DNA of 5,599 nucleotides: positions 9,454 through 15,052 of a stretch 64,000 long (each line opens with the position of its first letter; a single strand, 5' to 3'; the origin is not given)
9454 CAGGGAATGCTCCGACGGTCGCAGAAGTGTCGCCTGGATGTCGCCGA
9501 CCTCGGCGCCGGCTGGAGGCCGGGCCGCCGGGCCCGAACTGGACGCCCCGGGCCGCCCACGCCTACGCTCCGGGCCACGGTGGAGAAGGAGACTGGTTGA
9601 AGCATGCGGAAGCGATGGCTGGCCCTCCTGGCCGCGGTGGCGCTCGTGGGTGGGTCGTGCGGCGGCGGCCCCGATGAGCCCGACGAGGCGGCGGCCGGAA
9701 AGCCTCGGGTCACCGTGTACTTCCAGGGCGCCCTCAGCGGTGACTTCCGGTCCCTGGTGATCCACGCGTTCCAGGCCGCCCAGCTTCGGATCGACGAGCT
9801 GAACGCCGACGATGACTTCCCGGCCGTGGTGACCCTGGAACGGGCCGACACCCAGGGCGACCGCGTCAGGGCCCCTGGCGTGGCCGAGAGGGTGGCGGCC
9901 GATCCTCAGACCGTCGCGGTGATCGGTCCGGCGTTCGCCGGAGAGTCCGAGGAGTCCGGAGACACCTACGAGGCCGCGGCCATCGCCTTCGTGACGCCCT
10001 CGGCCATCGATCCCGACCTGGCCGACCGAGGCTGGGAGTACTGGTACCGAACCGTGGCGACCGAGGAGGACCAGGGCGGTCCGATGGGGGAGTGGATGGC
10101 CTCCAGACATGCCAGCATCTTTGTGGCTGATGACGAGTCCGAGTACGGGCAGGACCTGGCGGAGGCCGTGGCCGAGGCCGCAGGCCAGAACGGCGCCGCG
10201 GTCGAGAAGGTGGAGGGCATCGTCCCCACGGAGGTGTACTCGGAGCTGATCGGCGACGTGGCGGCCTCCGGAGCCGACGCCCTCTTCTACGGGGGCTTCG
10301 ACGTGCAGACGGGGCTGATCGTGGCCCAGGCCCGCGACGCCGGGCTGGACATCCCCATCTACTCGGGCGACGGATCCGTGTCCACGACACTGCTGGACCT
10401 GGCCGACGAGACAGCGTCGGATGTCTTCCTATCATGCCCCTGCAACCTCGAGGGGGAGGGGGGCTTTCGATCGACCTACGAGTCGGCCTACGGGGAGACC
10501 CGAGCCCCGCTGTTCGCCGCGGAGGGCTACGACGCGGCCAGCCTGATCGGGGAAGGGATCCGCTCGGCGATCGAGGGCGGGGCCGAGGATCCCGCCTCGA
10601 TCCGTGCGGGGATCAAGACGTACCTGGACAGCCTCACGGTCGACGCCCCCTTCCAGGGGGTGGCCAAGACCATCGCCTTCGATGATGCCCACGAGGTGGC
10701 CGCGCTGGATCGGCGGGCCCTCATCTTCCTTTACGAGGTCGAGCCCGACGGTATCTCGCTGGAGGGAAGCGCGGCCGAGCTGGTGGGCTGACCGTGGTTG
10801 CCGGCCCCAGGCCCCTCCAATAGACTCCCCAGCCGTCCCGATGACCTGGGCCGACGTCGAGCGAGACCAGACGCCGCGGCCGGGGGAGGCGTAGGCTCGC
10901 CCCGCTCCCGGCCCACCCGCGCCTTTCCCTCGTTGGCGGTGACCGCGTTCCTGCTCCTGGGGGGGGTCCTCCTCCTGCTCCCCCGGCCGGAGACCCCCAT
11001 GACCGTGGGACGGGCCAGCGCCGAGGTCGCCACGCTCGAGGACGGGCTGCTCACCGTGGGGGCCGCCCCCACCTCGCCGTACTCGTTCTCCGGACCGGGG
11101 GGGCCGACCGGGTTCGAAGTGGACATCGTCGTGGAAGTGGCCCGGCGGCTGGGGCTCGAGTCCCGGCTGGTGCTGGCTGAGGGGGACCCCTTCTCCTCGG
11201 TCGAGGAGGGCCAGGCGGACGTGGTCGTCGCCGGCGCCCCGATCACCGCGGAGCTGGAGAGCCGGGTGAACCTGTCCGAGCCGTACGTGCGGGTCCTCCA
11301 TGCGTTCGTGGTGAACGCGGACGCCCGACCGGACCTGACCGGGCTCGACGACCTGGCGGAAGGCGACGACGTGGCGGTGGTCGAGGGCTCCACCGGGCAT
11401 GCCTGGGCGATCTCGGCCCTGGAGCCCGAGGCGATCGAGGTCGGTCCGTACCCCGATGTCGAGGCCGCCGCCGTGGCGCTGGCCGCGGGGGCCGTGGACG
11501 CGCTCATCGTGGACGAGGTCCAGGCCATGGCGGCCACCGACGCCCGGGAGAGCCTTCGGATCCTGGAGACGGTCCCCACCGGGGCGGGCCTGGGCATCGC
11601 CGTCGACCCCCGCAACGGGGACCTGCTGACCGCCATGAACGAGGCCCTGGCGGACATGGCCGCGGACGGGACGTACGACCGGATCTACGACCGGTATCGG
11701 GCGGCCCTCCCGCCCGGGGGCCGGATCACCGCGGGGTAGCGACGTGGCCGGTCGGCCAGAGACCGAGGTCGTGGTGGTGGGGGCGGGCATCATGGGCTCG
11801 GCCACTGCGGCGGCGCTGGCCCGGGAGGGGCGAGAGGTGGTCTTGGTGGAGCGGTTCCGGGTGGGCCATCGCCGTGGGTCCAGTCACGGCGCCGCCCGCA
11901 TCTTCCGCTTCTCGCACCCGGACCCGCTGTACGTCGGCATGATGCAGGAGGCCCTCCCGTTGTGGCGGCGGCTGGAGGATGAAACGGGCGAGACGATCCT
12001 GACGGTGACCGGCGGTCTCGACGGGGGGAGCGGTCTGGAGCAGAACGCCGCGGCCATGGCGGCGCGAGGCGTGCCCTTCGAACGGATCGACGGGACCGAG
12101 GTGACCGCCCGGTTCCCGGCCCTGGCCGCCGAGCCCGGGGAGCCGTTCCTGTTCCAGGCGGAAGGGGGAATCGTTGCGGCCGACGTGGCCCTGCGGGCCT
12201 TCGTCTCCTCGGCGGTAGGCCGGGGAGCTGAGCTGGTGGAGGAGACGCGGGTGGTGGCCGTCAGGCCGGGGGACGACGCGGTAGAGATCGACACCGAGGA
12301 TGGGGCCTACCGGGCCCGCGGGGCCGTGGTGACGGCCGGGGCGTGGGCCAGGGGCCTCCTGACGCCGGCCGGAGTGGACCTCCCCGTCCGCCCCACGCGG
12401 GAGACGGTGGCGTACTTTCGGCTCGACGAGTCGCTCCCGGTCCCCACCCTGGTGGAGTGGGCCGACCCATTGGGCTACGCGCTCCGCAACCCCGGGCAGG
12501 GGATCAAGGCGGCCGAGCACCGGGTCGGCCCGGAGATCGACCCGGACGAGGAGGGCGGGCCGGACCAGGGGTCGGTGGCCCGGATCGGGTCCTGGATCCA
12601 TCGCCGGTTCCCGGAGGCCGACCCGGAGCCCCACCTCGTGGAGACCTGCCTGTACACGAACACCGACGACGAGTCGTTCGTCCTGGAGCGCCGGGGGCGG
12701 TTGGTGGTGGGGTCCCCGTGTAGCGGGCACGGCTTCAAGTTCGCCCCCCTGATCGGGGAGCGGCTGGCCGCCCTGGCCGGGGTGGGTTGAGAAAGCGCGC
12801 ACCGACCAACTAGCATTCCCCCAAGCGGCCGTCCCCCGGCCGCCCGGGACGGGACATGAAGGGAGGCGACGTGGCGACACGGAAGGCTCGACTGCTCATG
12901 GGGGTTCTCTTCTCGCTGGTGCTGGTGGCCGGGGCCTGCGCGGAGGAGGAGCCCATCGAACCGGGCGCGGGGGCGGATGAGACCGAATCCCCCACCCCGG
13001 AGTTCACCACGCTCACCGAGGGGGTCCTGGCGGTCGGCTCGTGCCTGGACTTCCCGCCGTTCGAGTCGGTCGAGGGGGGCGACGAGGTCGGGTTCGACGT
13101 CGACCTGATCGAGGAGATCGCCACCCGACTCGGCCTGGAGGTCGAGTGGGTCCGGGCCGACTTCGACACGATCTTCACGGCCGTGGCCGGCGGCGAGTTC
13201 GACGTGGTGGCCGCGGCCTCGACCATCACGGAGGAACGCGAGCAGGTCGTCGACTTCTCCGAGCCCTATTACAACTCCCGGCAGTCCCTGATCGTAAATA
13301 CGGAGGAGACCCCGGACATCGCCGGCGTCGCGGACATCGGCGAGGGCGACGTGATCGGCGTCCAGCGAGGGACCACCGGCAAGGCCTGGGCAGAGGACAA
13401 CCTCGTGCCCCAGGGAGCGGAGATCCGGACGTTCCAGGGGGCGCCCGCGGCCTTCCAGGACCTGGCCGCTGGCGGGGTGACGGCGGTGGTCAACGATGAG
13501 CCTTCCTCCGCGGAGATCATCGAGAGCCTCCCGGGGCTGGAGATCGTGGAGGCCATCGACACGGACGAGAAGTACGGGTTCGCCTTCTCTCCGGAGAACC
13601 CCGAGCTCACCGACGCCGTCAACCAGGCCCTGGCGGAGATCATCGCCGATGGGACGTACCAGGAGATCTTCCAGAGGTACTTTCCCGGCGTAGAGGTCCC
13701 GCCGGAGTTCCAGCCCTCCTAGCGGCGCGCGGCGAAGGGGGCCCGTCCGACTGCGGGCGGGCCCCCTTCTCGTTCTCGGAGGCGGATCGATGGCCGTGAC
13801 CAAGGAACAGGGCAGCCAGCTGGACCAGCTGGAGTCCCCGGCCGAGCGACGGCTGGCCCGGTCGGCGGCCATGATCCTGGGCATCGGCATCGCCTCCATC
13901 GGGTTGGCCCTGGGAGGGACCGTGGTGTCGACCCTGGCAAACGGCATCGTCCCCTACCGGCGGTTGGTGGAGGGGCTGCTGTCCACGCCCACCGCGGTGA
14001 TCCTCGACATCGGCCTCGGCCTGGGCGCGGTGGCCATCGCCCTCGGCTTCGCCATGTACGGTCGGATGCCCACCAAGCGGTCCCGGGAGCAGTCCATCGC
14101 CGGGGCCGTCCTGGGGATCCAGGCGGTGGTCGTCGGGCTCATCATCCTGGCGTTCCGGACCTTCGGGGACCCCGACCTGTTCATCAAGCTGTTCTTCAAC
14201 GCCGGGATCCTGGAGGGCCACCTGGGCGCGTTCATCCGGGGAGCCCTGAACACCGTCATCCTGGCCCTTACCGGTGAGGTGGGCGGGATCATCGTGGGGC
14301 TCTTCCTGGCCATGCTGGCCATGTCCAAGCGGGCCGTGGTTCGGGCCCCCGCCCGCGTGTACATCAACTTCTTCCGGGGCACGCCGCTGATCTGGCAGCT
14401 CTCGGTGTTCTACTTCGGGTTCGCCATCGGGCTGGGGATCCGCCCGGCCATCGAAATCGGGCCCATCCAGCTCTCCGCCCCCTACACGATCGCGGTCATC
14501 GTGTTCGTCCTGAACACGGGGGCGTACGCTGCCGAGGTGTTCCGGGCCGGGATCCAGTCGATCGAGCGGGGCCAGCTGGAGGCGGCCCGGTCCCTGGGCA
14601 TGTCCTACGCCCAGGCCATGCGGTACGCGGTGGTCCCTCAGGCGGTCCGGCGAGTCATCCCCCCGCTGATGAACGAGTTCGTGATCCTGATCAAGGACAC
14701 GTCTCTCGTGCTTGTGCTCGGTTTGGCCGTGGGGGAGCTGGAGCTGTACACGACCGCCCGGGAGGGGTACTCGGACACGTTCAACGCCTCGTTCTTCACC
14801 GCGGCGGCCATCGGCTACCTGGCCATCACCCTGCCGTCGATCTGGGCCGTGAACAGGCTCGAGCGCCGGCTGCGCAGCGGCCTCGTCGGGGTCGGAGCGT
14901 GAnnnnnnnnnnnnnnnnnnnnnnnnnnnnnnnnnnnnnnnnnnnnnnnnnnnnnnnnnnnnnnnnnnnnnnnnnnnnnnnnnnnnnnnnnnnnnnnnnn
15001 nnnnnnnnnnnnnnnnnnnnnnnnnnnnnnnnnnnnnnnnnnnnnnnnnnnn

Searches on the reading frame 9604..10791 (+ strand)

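Call 81: search_protein_families(library=pfam, proteins=[window:9604-10791:+], max_evalue=0.00001)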
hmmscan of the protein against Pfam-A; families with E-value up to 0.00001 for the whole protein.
window:9604-10791:+ (395 aa): 2 families
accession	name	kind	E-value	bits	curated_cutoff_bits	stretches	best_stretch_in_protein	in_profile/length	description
PF13458.12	Peripla_BP_6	-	5.1e-27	95.9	31.7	1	43-354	9-321/343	Periplasmic binding protein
PF01094.35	ANF_receptor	-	8.2e-08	32.1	25.4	1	56-221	3-175/353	Receptor family ligand binding region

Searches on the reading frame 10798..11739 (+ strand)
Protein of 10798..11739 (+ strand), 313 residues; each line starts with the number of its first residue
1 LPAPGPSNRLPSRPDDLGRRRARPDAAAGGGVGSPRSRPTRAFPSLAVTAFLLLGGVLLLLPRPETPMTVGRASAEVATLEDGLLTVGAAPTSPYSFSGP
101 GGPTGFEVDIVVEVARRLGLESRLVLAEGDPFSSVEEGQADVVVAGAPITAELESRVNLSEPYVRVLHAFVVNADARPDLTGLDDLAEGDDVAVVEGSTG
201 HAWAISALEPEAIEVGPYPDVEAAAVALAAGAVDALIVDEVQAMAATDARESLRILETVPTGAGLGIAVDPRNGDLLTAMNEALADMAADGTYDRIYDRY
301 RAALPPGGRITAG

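Call 81: search_protein_families(library=pfam, proteins=[window:10798-11739:+], max_evalue=0.00001)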
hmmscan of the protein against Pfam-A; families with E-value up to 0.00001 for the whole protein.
window:10798-11739:+ (313 aa): 1 family
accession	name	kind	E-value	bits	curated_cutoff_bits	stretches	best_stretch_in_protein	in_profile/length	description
PF00497.25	SBP_bac_3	-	5.6e-22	78.4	26.4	1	85-300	1-129/132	Bacterial extracellular solute-binding proteins, family 3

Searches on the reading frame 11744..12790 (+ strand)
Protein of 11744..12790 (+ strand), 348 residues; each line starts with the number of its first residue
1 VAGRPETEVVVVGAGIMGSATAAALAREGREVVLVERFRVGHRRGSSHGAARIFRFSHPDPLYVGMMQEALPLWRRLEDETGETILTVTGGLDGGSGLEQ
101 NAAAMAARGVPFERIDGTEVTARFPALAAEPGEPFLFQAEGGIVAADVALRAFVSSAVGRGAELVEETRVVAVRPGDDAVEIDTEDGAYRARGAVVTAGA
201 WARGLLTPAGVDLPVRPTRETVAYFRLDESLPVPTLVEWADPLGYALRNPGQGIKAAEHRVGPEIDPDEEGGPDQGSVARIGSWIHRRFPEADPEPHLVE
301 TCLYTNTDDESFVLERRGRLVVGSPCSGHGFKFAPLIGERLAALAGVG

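Call 81: search_protein_families(library=pfam, proteins=[window:11744-12790:+], max_evalue=0.00001)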
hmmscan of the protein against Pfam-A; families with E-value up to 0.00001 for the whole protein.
window:11744-12790:+ (348 aa): 2 families
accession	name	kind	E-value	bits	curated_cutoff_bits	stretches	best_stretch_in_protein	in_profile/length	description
PF01266.30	DAO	-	1.5e-47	163.3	27.9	1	9-344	2-353/353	FAD dependent oxidoreductase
PF13450.12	NAD_binding_8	-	5.8e-06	26.9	21.9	0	11-37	1-27/68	NAD(P)-binding Rossmann-like domain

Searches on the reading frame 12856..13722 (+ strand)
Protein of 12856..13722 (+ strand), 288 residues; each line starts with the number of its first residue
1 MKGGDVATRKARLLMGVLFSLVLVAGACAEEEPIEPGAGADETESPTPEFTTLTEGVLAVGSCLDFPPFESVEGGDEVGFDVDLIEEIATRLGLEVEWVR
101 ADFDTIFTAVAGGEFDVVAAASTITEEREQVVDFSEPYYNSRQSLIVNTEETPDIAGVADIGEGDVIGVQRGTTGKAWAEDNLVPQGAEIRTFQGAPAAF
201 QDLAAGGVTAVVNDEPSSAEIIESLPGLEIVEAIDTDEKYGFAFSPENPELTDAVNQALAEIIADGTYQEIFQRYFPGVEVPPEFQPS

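Call 81: search_protein_families(library=pfam, proteins=[window:12856-13722:+], max_evalue=0.00001)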
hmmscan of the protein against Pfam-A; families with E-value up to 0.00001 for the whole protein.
window:12856-13722:+ (288 aa): 2 families
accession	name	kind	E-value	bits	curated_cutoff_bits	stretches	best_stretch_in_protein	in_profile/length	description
PF00497.25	SBP_bac_3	-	1e-39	135.7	26.4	1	58-277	1-131/132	Bacterial extracellular solute-binding proteins, family 3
PF10613.14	Lig_chan-Glu_bd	-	1.7e-07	31.8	30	1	79-149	30-113/115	Ligated ion channel L-glutamate- and glycine-binding site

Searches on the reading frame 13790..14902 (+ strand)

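Call 82: search_protein_families(library=pfam, proteins=[window:13790-14902:+], max_evalue=0.00001)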
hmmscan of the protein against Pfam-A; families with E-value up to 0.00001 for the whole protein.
window:13790-14902:+ (370 aa): 1 family
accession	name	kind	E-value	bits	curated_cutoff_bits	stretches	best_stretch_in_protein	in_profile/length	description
PF00528.27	BPD_transp_1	-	1.6e-27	96.9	26.4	1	166-362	1-183/184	Binding-protein-dependent transport system inner membrane component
